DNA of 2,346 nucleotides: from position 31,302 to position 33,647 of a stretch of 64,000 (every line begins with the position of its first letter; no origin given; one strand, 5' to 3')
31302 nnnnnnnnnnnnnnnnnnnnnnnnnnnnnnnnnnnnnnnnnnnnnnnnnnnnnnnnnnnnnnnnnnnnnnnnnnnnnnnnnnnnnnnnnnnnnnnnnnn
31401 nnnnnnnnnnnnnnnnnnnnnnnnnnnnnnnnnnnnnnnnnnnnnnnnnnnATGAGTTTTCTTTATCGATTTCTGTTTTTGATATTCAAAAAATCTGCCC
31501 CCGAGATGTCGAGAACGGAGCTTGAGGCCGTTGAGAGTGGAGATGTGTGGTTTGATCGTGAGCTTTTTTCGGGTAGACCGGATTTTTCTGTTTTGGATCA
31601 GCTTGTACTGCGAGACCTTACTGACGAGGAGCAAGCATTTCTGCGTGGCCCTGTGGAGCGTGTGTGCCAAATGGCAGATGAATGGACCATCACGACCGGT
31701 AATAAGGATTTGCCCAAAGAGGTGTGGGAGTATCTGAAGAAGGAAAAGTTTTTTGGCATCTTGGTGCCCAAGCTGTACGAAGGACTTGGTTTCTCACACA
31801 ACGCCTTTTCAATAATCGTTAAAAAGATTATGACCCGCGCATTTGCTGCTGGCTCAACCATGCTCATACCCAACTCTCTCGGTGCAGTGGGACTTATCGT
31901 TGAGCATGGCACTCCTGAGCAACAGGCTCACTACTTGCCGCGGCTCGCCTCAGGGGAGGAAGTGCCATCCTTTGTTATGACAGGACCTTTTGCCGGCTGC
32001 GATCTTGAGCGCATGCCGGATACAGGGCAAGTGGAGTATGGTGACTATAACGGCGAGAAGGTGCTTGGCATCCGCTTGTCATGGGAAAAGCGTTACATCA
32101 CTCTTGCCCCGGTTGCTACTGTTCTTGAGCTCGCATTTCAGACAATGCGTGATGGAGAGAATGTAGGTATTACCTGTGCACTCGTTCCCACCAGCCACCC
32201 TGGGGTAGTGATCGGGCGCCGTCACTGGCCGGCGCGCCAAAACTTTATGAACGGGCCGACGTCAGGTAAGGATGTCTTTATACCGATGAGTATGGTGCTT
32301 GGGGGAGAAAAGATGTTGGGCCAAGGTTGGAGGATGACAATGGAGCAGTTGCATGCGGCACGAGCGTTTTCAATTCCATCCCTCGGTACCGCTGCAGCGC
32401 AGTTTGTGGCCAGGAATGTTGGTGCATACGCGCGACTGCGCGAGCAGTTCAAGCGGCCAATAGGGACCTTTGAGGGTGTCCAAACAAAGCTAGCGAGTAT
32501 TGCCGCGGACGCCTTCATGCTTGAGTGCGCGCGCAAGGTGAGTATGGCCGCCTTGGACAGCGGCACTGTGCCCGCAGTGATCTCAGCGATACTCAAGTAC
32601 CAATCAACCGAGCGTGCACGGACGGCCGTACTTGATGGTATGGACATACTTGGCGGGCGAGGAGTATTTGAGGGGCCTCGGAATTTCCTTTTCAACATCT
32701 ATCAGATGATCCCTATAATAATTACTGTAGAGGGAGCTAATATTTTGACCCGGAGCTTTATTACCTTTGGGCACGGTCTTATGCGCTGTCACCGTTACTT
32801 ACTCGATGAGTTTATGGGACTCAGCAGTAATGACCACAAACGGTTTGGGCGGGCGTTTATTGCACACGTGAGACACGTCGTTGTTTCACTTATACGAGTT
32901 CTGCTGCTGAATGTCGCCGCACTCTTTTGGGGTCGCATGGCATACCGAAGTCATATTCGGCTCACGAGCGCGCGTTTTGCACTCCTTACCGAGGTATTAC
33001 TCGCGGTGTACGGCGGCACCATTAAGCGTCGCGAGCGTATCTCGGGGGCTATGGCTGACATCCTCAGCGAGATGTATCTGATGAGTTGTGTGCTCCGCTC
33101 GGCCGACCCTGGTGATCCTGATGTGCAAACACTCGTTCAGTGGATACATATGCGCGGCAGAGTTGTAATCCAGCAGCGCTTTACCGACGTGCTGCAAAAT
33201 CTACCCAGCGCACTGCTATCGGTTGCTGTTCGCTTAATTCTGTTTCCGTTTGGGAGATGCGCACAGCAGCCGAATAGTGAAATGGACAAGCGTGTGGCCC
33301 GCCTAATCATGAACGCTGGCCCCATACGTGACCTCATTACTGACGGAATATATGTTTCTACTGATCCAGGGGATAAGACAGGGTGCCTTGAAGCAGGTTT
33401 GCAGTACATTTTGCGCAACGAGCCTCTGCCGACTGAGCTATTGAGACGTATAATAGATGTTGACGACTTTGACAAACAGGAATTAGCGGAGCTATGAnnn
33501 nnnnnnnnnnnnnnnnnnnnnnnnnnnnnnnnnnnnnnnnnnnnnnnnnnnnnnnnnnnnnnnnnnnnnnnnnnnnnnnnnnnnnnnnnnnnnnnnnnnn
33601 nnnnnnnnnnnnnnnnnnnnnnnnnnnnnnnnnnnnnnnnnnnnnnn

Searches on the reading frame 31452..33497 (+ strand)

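Call 67: search_protein_families(library=pfam, proteins=[window:31452-33497:+], max_evalue=0.00001)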
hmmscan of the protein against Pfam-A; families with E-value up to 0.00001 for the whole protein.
window:31452-33497:+ (681 aa): 4 families
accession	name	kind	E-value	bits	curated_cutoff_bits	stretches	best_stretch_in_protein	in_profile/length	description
PF09317.16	ACDH_C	-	4.4e-48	164.8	25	1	444-664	1-234/284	Acyl-CoA dehydrogenase, C-terminal, bacterial type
PF00441.29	Acyl-CoA_dh_1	-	3.6e-16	60.1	22.4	1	290-430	1-138/150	Acyl-CoA dehydrogenase, C-terminal domain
PF02771.21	Acyl-CoA_dh_N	-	3.8e-16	59.9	22.9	1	71-169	19-113/113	Acyl-CoA dehydrogenase, N-terminal domain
PF02770.24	Acyl-CoA_dh_M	-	3.7e-07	30.7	33.3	1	174-259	2-79/97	Acyl-CoA dehydrogenase, middle domain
